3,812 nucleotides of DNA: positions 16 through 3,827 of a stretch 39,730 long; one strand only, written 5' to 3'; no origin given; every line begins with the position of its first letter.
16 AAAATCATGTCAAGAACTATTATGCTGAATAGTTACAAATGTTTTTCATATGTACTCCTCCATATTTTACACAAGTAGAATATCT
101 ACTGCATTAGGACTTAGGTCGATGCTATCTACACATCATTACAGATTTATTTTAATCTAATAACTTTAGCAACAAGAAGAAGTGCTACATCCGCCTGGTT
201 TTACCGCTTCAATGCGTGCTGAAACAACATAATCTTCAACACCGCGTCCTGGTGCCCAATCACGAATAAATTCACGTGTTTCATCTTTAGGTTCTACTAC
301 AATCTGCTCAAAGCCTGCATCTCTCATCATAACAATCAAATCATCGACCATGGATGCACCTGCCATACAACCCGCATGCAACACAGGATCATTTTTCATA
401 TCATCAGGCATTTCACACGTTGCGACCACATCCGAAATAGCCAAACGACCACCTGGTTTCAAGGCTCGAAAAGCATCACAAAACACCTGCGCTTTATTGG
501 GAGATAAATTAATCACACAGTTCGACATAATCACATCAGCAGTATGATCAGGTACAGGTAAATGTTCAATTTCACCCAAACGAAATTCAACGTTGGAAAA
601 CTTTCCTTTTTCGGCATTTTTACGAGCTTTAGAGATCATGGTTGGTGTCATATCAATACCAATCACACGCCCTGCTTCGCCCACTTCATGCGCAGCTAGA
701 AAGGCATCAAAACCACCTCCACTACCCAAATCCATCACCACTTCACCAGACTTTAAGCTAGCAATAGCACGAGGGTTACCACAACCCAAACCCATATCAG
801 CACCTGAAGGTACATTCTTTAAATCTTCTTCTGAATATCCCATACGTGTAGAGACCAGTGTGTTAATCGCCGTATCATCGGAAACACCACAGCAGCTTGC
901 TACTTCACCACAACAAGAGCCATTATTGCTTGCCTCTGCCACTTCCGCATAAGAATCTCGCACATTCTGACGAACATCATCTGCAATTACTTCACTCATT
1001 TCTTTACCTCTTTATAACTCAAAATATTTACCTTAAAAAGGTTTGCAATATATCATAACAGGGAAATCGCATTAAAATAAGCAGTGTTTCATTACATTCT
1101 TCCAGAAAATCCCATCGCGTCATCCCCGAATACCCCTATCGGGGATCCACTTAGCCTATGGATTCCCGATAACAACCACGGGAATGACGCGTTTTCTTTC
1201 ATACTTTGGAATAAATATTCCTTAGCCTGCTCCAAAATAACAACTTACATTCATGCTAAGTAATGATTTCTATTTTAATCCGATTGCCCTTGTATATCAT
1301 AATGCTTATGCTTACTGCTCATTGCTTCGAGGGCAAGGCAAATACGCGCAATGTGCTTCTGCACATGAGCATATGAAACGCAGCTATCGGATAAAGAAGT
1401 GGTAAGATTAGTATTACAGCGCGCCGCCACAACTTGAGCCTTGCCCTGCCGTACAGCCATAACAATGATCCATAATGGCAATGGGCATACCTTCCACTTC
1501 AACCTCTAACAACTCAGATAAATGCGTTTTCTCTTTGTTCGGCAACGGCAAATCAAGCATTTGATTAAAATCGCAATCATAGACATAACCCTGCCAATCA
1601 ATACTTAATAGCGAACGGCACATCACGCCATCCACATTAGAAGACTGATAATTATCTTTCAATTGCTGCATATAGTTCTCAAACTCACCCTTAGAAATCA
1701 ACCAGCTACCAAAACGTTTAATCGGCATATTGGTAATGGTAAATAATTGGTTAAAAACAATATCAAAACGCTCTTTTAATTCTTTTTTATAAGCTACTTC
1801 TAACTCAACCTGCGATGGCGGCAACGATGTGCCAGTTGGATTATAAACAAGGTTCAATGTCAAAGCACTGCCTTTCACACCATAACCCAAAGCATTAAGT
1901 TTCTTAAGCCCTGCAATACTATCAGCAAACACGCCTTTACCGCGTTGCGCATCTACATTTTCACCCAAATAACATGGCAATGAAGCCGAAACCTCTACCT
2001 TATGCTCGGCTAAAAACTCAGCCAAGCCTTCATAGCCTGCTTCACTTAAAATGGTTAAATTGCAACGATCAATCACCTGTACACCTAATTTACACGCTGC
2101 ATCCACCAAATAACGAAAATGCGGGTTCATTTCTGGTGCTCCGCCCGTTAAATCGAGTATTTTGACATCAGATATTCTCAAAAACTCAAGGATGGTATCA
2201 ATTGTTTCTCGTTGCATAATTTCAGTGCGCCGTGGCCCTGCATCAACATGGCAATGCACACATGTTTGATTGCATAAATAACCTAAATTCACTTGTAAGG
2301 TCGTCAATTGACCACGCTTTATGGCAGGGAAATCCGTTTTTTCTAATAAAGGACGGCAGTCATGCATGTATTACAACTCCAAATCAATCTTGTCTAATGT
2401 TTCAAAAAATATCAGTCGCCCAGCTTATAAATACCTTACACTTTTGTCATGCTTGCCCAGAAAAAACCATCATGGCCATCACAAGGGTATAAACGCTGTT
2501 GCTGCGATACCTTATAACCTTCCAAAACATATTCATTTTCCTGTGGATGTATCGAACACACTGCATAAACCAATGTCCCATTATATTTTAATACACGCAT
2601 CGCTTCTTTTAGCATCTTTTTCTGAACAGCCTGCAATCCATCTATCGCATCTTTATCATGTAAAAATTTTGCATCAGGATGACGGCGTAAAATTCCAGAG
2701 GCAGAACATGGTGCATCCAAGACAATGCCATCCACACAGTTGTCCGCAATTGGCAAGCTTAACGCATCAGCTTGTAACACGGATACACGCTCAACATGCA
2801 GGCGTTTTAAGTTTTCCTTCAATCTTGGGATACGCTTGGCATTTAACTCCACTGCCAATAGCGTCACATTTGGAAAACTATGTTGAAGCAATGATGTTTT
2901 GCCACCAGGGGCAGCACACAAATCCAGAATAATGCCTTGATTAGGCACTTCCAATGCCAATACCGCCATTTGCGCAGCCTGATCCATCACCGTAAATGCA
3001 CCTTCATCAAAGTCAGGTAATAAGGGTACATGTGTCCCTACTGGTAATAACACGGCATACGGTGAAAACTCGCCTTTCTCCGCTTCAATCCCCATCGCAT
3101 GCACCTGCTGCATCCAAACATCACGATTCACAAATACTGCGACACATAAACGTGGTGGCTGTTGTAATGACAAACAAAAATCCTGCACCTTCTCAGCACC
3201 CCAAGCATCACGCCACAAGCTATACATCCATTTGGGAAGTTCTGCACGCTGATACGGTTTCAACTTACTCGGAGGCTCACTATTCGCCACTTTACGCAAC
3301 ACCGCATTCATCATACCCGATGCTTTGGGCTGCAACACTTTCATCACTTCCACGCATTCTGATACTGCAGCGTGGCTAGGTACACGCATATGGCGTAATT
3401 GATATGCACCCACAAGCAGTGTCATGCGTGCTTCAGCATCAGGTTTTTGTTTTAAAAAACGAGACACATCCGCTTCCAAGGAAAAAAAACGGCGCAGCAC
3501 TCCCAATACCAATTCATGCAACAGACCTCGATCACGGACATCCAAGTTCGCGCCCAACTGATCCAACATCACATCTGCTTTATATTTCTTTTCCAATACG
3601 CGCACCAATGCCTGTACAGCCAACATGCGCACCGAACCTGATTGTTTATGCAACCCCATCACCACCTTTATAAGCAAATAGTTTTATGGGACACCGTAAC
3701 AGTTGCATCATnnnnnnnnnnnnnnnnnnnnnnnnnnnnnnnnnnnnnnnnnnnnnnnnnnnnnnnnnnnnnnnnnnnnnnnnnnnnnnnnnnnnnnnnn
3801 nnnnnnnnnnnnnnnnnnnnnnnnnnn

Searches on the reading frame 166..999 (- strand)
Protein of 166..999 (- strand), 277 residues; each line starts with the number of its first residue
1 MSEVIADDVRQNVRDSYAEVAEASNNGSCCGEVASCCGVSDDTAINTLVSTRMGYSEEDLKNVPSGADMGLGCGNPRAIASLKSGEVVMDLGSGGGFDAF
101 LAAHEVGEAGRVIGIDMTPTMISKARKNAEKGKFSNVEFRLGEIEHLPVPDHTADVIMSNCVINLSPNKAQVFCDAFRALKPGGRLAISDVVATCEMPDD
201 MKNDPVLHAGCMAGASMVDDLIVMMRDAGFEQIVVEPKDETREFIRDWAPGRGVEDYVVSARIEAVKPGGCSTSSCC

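Call 51: search_protein_families(library=pfam, proteins=[window:166-999:-], max_evalue=0.00001)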
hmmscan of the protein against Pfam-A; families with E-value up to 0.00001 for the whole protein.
window:166-999:- (277 aa): 8 families
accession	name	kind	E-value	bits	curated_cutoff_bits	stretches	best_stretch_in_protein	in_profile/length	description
PF13847.12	Methyltransf_31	-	5.8e-38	130.3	27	1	83-211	2-131/145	Methyltransferase domain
PF08241.18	Methyltransf_11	-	1.8e-20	73.8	21.2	1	90-188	2-95/95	Methyltransferase domain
PF13649.12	Methyltransf_25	-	1.9e-20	73.8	27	1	88-184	1-97/97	Methyltransferase domain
PF01209.24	Ubie_methyltran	-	7.1e-16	58.7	20.1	1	80-188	43-151/233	ubiE/COQ5 methyltransferase family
PF08242.18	Methyltransf_12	-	3.8e-11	44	30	1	89-186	1-98/98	Methyltransferase domain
PF13489.12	Methyltransf_23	-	1.4e-09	38.3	27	1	78-231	16-160/164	Methyltransferase domain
PF01135.25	PCMT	-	1.8e-09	38.2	20.3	1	81-143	70-132/210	Protein-L-isoaspartate(D-aspartate) O-methyltransferase (PCMT)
PF06325.19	PrmA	-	4.3e-08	33.4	22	1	82-193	159-263/296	Ribosomal protein L11 methyltransferase (PrmA)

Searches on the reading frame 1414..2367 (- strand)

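Call 51: search_protein_families(library=pfam, proteins=[window:1414-2367:-], max_evalue=0.00001)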
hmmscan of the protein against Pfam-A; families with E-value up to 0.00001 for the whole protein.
window:1414-2367:- (317 aa): 2 families
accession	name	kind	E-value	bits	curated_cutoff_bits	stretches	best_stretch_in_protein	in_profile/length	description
PF12345.13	DUF3641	-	1.4e-58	197.1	24.9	1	182-316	1-134/134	Protein of unknown function (DUF3641)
PF04055.27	Radical_SAM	-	5.8e-11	43.3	29.5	1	27-167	2-144/166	Radical SAM superfamily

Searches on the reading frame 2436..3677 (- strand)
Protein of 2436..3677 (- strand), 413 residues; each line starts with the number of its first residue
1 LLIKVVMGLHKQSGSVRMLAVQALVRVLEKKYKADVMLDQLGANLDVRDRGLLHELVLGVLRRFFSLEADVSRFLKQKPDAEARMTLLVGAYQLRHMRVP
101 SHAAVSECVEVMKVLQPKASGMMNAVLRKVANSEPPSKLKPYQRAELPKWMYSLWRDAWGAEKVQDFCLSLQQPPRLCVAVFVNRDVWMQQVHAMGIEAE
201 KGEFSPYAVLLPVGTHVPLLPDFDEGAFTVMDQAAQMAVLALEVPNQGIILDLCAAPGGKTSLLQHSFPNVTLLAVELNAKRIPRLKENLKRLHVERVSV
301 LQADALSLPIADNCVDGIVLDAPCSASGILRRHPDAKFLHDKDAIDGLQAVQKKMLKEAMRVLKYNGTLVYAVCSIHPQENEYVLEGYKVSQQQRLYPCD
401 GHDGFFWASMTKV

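Call 51: search_protein_families(library=pfam, proteins=[window:2436-3677:-], max_evalue=0.00001)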
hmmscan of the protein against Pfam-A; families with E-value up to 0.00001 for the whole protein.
window:2436-3677:- (413 aa): 6 families
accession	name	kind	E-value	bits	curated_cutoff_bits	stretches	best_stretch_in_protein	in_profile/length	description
PF01189.24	Methyltr_RsmB-F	-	8.2e-42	143.6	27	1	240-386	2-151/199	16S rRNA methyltransferase RsmB/F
PF01029.23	NusB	-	4.7e-20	72.8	23.1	1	16-131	3-132/133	NusB family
PF13847.12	Methyltransf_31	-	9.4e-10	38.8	27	1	250-395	7-127/145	Methyltransferase domain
PF13649.12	Methyltransf_25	-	3.8e-09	37.6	27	1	250-320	1-70/97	Methyltransferase domain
PF22458.1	RsmF-B_ferredox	-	6.1e-09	36.3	27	1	148-213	2-69/74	Methyltr_RsmF/B-like, ferredoxin-like domain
PF08241.18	Methyltransf_11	-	2.9e-07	31.5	21.2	0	251-320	1-66/95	Methyltransferase domain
